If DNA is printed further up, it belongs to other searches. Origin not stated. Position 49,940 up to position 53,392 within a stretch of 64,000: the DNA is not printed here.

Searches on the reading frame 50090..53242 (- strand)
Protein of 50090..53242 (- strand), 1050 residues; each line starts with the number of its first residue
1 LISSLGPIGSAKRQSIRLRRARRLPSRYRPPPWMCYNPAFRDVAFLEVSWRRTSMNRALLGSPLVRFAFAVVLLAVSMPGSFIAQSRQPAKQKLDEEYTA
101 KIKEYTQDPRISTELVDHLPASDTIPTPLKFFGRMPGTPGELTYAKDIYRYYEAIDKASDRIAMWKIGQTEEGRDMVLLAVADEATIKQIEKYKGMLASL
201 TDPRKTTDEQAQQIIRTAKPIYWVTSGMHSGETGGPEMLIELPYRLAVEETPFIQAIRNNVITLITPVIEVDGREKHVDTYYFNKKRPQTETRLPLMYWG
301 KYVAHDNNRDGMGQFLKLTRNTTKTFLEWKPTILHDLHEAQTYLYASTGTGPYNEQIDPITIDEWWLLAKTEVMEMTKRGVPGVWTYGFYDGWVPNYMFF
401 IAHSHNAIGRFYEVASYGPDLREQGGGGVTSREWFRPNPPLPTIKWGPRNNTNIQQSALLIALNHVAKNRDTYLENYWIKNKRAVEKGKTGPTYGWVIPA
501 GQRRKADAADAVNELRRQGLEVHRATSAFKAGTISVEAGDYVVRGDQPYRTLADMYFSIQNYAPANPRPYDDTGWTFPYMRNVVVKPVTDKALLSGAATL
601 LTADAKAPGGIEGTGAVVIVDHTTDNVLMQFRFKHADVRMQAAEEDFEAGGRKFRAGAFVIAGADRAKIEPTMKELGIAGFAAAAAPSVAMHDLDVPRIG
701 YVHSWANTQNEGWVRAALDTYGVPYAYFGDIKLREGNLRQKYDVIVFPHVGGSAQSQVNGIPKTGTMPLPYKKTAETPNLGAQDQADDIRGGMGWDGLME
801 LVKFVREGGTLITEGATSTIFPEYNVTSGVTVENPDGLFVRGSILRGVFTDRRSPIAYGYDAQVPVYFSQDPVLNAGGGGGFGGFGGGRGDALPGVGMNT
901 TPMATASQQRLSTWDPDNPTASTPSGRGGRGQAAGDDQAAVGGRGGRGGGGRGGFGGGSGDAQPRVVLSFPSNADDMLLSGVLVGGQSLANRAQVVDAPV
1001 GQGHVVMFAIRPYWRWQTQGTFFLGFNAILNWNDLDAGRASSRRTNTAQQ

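Call 41: search_protein_families(library=pfam, proteins=[window:50090-53242:-], max_evalue=0.0001)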
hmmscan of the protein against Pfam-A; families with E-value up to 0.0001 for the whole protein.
window:50090-53242:- (1050 aa): 1 family
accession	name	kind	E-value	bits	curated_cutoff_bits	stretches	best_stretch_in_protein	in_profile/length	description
PF00246.29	Peptidase_M14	-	1.3e-12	48.3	21.6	1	148-291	1-121/286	Zinc carboxypeptidase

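Call 85: search_protein_families(library=padloc, proteins=[window:50090-53242:-], max_evalue=0.001)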
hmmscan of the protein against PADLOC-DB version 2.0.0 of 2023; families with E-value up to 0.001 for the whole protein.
window:50090-53242:- (1050 aa): 0 families
